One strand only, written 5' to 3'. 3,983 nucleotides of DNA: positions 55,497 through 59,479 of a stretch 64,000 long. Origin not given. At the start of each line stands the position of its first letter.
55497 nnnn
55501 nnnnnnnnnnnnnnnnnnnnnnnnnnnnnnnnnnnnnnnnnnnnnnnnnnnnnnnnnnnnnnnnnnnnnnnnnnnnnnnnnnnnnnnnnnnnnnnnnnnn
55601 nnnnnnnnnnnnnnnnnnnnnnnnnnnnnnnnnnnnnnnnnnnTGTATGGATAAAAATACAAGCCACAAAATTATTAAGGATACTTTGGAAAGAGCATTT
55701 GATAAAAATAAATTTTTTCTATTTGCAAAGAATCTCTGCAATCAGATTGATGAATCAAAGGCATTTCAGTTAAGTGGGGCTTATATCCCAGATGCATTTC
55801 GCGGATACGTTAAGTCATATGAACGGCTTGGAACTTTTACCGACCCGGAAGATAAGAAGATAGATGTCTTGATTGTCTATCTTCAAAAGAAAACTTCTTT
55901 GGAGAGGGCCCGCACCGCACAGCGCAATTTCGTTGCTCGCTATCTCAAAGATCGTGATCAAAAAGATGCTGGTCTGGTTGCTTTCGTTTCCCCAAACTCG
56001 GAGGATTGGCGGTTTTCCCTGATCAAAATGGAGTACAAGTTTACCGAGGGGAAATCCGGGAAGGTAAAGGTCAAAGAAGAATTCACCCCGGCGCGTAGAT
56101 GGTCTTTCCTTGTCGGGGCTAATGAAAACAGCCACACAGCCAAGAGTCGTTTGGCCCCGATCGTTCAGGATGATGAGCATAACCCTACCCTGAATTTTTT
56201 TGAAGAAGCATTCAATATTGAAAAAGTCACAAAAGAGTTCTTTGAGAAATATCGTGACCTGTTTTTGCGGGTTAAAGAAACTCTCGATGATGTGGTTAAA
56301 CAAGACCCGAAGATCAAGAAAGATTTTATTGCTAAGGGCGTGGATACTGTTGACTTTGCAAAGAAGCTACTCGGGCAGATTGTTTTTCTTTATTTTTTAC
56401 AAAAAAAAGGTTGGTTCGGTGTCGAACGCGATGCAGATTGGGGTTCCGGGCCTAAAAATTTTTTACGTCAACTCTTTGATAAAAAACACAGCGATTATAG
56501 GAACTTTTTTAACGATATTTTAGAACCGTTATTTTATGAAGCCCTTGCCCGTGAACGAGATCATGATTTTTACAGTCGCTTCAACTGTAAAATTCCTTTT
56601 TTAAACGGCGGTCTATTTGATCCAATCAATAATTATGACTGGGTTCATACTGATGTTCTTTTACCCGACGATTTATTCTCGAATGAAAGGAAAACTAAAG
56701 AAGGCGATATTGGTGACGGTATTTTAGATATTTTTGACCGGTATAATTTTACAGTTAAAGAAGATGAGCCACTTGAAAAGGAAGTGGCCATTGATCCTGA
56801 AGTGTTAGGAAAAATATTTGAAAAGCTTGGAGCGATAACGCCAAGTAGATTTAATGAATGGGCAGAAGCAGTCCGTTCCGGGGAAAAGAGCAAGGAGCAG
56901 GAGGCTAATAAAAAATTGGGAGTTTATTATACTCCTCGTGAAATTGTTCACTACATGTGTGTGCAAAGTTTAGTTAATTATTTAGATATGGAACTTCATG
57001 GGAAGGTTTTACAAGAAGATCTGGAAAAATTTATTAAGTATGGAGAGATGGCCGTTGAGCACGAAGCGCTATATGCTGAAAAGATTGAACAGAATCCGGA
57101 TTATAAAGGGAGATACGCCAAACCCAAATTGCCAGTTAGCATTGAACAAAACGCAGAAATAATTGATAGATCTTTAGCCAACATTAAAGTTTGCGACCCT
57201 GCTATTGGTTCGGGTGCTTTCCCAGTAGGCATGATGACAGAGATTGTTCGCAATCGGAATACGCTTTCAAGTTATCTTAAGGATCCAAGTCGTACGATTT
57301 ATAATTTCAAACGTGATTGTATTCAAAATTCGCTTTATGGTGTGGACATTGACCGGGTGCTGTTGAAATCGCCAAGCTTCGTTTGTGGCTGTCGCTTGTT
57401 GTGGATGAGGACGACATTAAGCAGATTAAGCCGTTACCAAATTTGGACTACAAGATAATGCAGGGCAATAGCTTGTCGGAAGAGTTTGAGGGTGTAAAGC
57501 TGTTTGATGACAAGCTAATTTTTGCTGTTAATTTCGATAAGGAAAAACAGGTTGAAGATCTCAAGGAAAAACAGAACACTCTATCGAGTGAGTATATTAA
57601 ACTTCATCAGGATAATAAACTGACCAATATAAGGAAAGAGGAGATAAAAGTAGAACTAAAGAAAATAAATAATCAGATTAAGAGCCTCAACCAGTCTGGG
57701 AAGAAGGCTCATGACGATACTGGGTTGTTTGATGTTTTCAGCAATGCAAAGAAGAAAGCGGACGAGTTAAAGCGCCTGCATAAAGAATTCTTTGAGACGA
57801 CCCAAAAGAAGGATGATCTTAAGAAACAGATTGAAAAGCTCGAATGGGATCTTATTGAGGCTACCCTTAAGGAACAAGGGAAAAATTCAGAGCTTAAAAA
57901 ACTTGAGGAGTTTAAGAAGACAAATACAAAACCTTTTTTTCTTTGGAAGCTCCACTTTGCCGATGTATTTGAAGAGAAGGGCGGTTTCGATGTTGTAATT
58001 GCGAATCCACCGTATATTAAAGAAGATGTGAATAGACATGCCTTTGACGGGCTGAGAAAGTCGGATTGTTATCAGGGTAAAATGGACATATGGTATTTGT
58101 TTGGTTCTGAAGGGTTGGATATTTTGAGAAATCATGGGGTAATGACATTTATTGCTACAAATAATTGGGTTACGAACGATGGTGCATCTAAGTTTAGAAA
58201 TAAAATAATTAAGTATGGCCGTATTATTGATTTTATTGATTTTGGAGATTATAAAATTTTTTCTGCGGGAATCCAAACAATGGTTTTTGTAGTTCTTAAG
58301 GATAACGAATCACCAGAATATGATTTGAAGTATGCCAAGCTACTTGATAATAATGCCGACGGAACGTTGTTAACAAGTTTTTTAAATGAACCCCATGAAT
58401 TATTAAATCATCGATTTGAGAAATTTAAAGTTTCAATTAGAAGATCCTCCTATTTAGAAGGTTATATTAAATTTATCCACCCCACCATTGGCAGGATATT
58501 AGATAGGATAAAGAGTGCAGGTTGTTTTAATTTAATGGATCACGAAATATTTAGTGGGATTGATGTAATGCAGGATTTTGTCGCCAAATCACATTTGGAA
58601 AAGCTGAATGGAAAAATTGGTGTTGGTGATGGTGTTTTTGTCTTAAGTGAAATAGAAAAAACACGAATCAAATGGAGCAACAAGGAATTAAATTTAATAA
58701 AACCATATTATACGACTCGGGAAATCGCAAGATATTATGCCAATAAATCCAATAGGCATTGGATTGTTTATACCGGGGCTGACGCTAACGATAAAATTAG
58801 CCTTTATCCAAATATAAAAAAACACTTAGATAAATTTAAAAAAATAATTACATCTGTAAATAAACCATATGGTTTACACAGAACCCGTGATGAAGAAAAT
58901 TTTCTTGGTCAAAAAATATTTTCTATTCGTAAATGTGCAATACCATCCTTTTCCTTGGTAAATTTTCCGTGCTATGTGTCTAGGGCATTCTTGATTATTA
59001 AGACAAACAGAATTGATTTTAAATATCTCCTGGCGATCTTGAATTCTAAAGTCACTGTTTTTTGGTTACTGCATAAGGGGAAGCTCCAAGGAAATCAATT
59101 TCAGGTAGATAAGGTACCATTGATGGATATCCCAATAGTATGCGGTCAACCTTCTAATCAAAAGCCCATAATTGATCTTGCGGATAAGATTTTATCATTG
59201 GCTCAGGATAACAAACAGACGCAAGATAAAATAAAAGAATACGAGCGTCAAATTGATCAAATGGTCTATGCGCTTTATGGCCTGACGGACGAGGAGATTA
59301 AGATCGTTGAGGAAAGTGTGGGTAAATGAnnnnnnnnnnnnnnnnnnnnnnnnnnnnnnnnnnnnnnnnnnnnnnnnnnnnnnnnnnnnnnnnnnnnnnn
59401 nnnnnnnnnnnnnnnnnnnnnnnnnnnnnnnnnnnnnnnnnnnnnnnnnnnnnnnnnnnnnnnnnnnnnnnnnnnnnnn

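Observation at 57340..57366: The long methyltransferase is split by a single-C deletion in a CCCGGG run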

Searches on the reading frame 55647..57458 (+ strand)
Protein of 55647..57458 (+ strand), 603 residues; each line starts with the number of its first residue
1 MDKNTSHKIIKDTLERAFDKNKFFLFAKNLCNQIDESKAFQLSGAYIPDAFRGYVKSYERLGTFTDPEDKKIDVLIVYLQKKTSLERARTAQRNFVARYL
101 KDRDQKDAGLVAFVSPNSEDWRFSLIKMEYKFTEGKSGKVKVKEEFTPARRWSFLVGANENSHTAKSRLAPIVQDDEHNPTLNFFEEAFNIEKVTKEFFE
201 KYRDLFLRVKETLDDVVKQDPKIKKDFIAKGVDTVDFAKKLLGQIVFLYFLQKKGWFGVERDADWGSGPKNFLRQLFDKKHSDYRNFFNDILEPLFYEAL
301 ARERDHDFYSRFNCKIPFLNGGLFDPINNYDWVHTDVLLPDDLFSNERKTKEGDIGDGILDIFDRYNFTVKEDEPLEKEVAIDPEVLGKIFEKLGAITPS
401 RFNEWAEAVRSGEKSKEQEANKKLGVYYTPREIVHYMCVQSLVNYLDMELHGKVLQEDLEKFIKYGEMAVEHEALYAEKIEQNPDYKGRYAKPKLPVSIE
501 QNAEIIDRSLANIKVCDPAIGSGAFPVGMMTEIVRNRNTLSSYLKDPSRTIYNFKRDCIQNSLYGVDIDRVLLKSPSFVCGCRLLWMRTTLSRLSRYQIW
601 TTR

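Call 8: search_protein_families(library=pfam, proteins=[window:55647-57458:+])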
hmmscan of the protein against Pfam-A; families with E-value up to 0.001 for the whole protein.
window:55647-57458:+ (603 aa): 0 families

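Call 9: search_protein_families(library=padloc, proteins=[window:55647-57458:+])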
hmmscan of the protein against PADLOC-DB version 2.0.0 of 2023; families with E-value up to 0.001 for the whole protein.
window:55647-57458:+ (603 aa): 7 families
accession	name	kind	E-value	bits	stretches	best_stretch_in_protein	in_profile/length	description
PDLC03596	REase_MTase_IIG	-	5.9e-238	790.9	2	1-451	1-455/1148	Type IIG restriction enzyme-methyltransferase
PDLC03601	REase_MTase_IIG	-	3.8e-26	89.2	1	225-571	224-517/1110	Type IIG restriction enzyme-methyltransferase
PDLC03628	REase_MTase_IIG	-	2.5e-09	33.8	1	186-393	153-330/1100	Type IIG restriction enzyme-methyltransferase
PDLC03612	REase_MTase_IIG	-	9.3e-09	32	2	283-395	311-443/1247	Type IIG restriction enzyme-methyltransferase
PDLC02521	PglX|PglXI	-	6.8e-06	22.3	1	428-570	248-359/1174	PglX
PDLC02643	DrmMI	-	0.00056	15.8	0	509-527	598-616/1347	DrmMI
PDLC03627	REase_MTase_IIG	-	0.00096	15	0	416-525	341-420/1136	Type IIG restriction enzyme-methyltransferase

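Call 13: find_encoding_contigs(protein=window:55647-57458:+, flank=10000, max_places=10)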
Protein window:55647-57458:+ (603 aa): 1 contig read that carries it; 1 place shown.
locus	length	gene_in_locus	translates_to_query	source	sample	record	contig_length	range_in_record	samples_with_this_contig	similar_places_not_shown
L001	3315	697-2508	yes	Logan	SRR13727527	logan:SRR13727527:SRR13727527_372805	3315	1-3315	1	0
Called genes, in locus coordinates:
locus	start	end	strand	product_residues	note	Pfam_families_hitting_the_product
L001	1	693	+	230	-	?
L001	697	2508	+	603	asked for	-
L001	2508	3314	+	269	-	?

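Call 33: find_related_loci(query=window:55647-57458:+, collection=genome_contigs, flank=8000)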
Query window:55647-57458:+ (603 aa) in genome_contigs; peptide patterns used: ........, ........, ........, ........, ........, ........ (x = any residue, [..] = any of these).
253 stretches matched a pattern; 197 encode a relative of the query (tblastn E <= 1e-3); the best 80 are kept; 80 distinct loci.
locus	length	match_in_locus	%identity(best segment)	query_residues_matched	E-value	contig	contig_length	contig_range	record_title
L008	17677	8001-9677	67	1-587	0e+0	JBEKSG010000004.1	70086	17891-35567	MAG: Minisyncoccia bacterium isolate SPRUCE 529 SPRUCE_529_4, whole genome shotgun sequence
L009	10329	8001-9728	66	1-599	0e+0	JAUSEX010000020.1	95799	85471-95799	MAG: Candidatus Omnitrophota bacterium isolate E14_maxbin.253 E14_k141_1491331, whole genome shotgun sequence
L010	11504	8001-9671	67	1-587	0e+0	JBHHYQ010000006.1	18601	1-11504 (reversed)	MAG: Candidatus Omnitrophota bacterium isolate Maj_2_bin.4 NODE_1486_length_18601_cov_5.238973, whole genome shotgun seq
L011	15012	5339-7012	65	1-587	0e+0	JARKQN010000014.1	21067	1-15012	MAG: Bacteroidales bacterium isolate Reactor_maxbin.115 k141_909622, whole genome shotgun sequence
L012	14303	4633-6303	65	1-587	0e+0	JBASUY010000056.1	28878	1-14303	MAG: Candidatus Omnitrophota bacterium isolate MFD13470_ilm_asm_bin9 k127_80956, whole genome shotgun sequence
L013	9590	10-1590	69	44-599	0e+0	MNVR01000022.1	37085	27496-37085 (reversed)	MAG: Candidatus Omnitrophica bacterium CG1_02_44_16 cg1_0.2_scaffold_655_c, whole genome shotgun sequence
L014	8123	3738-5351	64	6-569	0e+0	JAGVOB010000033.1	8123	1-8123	MAG: Candidatus Omnitrophota bacterium isolate DeMMO3_15 c_000000080170, whole genome shotgun sequence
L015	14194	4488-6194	64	1-599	0e+0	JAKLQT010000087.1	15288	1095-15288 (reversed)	MAG: Candidatus Omnitrophota bacterium isolate bin S2.42 k141_208730, whole genome shotgun sequence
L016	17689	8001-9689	64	1-587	0e+0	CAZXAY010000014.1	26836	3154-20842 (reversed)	MAG TPA_asm: uncultured Candidatus Saccharibacteria bacterium isolate SRP011637_co1_138 genome assembly, contig: NODE_44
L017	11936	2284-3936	65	1-569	0e+0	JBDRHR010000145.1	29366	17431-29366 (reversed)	MAG: Nitrospirota bacterium isolate MEGAHIT-group-1.534 k141_1303549, whole genome shotgun sequence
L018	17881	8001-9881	60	1-599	0e+0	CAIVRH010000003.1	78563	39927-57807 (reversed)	uncultured candidate division Zixibacteria bacterium isolate AM-sed-core3-D1_bin-832 genome assembly, contig: bin-832:03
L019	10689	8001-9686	63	1-587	0e+0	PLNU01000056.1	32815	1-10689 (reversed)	MAG: Syntrophaceae bacterium isolate fen_1160 73.20120800_E1X.10_contig_9436, whole genome shotgun sequence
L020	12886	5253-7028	62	1-587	0e+0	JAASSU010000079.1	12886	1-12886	MAG: Bacteroidetes bacterium isolate KhS_metabat.24 KhS_C2015, whole genome shotgun sequence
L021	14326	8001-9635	64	1-569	0e+0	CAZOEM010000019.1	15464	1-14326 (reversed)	MAG TPA_asm: uncultured Halobacteria archaeon isolate binchicken_co116_93 genome assembly, contig: NODE_3889_length_1546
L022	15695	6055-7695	64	1-569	0e+0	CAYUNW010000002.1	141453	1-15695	MAG TPA_asm: uncultured Gammaproteobacteria bacterium isolate binchicken_co274_42 genome assembly, contig: NODE_223_leng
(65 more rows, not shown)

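Call 40: find_related_loci(query=window:55647-57458:+, collection=metagenome_contigs, flank=6000)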
Query window:55647-57458:+ (603 aa) in metagenome_contigs; peptide patterns used: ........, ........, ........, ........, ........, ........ (x = any residue, [..] = any of these).
548 stretches matched a pattern; 461 encode a relative of the query (tblastn E <= 1e-3); the best 80 are kept; 80 distinct loci.
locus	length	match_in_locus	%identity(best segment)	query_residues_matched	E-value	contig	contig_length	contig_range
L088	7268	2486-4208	76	1-600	0e+0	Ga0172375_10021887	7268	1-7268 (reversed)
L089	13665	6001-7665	73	1-587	0e+0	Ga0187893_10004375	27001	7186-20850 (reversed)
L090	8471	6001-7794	70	1-569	0e+0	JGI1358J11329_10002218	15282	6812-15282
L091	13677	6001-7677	69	1-587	0e+0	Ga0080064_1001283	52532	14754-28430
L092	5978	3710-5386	68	1-587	0e+0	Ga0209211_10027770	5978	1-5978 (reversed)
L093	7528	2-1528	73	48-587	0e+0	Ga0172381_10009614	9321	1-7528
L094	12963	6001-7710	68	1-599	0e+0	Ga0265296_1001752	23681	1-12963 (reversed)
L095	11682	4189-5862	68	1-587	0e+0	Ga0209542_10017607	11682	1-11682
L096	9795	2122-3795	67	1-587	0e+0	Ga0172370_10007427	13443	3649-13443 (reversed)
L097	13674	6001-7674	68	1-587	0e+0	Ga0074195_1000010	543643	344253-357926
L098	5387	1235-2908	67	1-587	0e+0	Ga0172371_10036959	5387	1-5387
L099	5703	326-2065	65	1-587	0e+0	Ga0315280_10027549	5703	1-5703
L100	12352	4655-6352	66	1-587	0e+0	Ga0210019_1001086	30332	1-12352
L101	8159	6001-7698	66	1-587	0e+0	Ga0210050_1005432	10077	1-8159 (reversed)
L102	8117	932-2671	65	1-587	0e+0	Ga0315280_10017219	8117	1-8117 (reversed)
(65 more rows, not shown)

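Call 60: predict_structure(alignment_id=A1)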
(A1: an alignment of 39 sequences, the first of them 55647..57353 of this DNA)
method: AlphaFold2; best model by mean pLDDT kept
length: 569 residues; sequences in the alignment: 39
mean_pLDDT: 80.0   pTM: 0.65
mean pLDDT of the five models: 80.0, 79.5, 78.3, 74.6, 74.3
residues with pLDDT >= 90: 186; 70-90: 259; 50-70: 89; < 50: 35
segments of 3 or more residues with pLDDT < 50: 141-146, 374-386, 427-431, 567-569
pLDDT, mean of each block of 10 residues (from residue 1): 93 94 96 93 86 91 96 94 63 89 89 89 87 54 55 83 88 92 92 78 90 94 90 87 79 75 76 90 90 81 62 70 66 83 93 86 72 46 50 67 86 73 52 65 84 87 83 75 69 76 94 70 72 91 87 88 58
secondary structure, 60 per line:
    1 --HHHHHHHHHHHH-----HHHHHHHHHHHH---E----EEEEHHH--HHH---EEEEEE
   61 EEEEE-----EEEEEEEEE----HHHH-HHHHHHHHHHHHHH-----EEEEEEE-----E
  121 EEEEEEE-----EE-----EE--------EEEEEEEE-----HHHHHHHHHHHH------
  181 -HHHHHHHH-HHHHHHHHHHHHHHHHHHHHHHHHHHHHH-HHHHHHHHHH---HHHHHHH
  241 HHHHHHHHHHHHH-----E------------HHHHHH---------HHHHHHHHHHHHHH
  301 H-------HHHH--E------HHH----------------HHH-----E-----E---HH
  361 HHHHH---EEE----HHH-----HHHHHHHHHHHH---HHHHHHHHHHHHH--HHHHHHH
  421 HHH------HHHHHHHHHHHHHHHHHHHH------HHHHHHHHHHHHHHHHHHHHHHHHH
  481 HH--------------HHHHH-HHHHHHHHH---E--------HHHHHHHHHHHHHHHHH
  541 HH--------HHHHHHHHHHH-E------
elements in order: H3-14 H20-31 E40-43 E55-65 E71-79 H84-87 H89-102 E108-114 E120-127 E150-157 H163-174 H182-189 H191-219 H221-230 H234-253 H272-277 H287-301 H309-312 H359-365 E369-371 H384-395 H399-411 H414-423 H430-449 H456-482 H497-501 H503-511 H524-542 H551-561

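Call 62: fold_search(model_id=the predicted structure, library=pdb)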
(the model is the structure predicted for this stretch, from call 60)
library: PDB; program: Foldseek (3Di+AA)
matches with E <= 10: 511; with E <= 0.001: 0
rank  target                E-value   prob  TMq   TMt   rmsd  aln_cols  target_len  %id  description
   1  8a4c_A                2.0e-01  0.21  0.11  0.21   9.0       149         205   11  Structure of human Rep15:Rab3B complex. (released 2022-08-10)
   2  4ls9_A                2.2e-01  0.47  0.12  0.18  12.4       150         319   11  Structure of mycobacterial nrnA homolog reveals multifunctional nuclease activities (released 2014-07-16)
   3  9cr6_A                2.6e-01  0.23  0.09  0.18  18.2       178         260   10  Crystal structure of histidine racemase (HisR) of Fusobacterium nucleatum (C209S) (released 2025-03-05)
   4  8ioo_A                2.8e-01  0.30  0.10  0.15  11.3       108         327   15  Crystal structure of Deinococcus radiodurans RecJ-like protein in complex with Mg2+ (released 2024-03-20)
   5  5hr4_J                2.8e-01  0.30  0.16  0.13  13.7       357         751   11  Structure of Type IIL restriction-modification enzyme MmeI in complex with DNA has implications for engineering of new (released 2016-04-27)
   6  9cr1_A                3.0e-01  0.21  0.09  0.18  19.1       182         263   13  Crystal structure of histidine racemase (HisR) of Fusobacterium nucleatum (C67S) (released 2025-03-05)
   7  2qb6_A                3.1e-01  0.28  0.12  0.17   9.7       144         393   10  Saccharomyces cerevisiae cytosolic exopolyphosphatase, sulfate complex (released 2007-12-11)
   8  3bio_A                3.6e-01  0.13  0.09  0.15  15.7       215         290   10  Crystal structure of oxidoreductase (Gfo/Idh/MocA family member) from Porphyromonas gingivalis W83 (released 2007-12-25)
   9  3bio_B                3.8e-01  0.13  0.09  0.15  15.7       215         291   10  Crystal structure of oxidoreductase (Gfo/Idh/MocA family member) from Porphyromonas gingivalis W83 (released 2007-12-25)
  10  9cr6_C                4.2e-01  0.30  0.09  0.18  16.8       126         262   10  Crystal structure of histidine racemase (HisR) of Fusobacterium nucleatum (C209S) (released 2025-03-05)
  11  4lg3_C                4.4e-01  0.63  0.11  0.30   8.5       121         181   11  Crystal structure of a DUF487 family protein (DESPIG_00776) from Desulfovibrio piger ATCC 29098 at 2.49 A resolution (released 2013-08-21)
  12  9cr1_C                4.8e-01  0.92  0.12  0.24   3.7        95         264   12  Crystal structure of histidine racemase (HisR) of Fusobacterium nucleatum (C67S) (released 2025-03-05)
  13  8gxk_A                5.3e-01  0.44  0.11  0.28  10.0       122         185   12  Pseudomonas jinjuensis N-acetyltransferase (released 2022-10-12)
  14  5hr4_C                5.3e-01  0.28  0.16  0.13  13.7       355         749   12  Structure of Type IIL restriction-modification enzyme MmeI in complex with DNA has implications for engineering of new (released 2016-04-27)
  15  4rpa_A                5.6e-01  0.57  0.12  0.21   7.0       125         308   10  Crystal structure of inorganic pyrophosphatase from Staphylococcus aureus in complex with Mn2+ (released 2015-01-21)
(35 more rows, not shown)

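Call 77: search_protein_representatives(protein=window:55647-57353:+)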
Query: 569 residues. Proteins with E-value up to 0.001 (for the whole library): 5592; up to 1e-10: 3985; up to 1e-30: 1462. The best 150 are listed.
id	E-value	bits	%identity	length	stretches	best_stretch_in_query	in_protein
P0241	5.5e-251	851.0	64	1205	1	1-569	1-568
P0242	1.0e-241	820.4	66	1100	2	1-456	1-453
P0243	6.6e-239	811.1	69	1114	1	1-569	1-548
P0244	1.5e-236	803.4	67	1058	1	6-569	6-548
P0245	4.1e-236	801.9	65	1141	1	1-569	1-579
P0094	2.0e-235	799.6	70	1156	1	1-569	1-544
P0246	5.2e-233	791.6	67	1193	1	1-569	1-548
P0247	2.0e-232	789.7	69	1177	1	1-569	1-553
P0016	4.8e-231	785.2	67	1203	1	1-569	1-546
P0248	2.0e-229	779.8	68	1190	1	2-569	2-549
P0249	1.1e-228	777.4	64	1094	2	1-454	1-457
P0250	3.1e-222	756.1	63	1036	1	1-569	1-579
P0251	3.1e-220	749.5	62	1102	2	8-460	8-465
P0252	9.9e-218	741.2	63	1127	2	1-452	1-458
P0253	5.8e-215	732.1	61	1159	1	1-569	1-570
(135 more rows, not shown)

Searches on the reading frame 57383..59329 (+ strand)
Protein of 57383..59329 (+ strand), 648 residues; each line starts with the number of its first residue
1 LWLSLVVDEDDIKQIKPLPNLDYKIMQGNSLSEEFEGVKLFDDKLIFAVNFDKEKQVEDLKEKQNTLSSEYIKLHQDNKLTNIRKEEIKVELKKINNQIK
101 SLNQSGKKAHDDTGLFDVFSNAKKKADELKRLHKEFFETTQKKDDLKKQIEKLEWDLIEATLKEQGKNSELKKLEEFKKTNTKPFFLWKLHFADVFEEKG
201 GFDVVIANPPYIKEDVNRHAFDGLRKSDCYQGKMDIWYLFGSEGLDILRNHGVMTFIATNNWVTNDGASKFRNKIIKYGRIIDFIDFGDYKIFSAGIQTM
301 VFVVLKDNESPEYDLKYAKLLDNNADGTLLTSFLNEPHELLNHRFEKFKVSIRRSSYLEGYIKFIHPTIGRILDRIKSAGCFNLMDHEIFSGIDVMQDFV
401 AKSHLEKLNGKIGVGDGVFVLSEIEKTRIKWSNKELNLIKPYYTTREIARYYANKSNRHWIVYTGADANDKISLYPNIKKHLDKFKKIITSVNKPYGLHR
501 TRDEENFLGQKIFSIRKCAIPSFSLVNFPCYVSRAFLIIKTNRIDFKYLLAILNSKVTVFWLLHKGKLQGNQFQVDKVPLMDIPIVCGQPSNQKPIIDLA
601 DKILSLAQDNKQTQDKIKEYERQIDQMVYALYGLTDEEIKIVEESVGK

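Call 8: search_protein_families(library=pfam, proteins=[window:57383-59329:+])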
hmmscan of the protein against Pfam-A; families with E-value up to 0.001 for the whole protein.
window:57383-59329:+ (648 aa): 1 family
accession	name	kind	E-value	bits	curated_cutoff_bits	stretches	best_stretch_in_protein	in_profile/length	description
PF07669.17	Eco57I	-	3.2e-24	86.4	25.3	1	80-293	3-171/171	Eco57I restriction-modification methylase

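Call 9: search_protein_families(library=padloc, proteins=[window:57383-59329:+])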
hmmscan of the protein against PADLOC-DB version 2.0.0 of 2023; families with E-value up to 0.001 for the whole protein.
window:57383-59329:+ (648 aa): 28 families (the best 25 are shown)
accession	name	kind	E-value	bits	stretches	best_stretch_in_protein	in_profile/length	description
PDLC03612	REase_MTase_IIG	-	5.9e-52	175.1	1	8-644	627-1245/1247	Type IIG restriction enzyme-methyltransferase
PDLC03596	REase_MTase_IIG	-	9.8e-34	114.5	3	130-309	653-822/1148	Type IIG restriction enzyme-methyltransferase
PDLC03601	REase_MTase_IIG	-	3.1e-22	76.3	1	104-308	578-782/1110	Type IIG restriction enzyme-methyltransferase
PDLC03609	REase_MTase_IIG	-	1.7e-20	70.5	2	185-604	542-944/1066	Type IIG restriction enzyme-methyltransferase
PDLC02643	DrmMI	-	1.7e-17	60.6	1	83-306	747-980/1347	DrmMI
PDLC02521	PglX|PglXI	-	4.4e-17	59.3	1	93-327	383-609/1174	PglX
PDLC03226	MTase_II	-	4.2e-15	53.4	1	197-630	124-570/579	Type II methyltransferase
PDLC03604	REase_MTase_IIG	-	6.2e-15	52.3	1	128-316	469-656/1011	Type IIG restriction enzyme-methyltransferase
PDLC03335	MTase_II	-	7.5e-13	46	1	192-324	186-319/607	Type II methyltransferase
PDLC03248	MTase_II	-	2.2e-12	44.5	1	198-588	82-475/521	Type II methyltransferase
PDLC03629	REase_MTase_IIG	-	3.7e-12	42.9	1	186-301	556-683/1182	Type IIG restriction enzyme-methyltransferase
PDLC03600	REase_MTase_IIG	-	3.9e-12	43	1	85-331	385-628/1205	Type IIG restriction enzyme-methyltransferase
PDLC03348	MTase_II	-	3.2e-11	40.5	1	536-648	611-714/727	Type II methyltransferase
PDLC02525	PglX|PglXI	-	5.1e-11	39.9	1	84-325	350-581/607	PglX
PDLC03313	MTase_II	-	2e-10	37.8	1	196-300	139-245/563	Type II methyltransferase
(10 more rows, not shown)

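Call 43: find_encoding_contigs(protein=window:57458-59329:+, flank=10000, max_places=10)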
Protein window:57458-59329:+ (623 aa): no gene with exactly this product is on record in the collection.
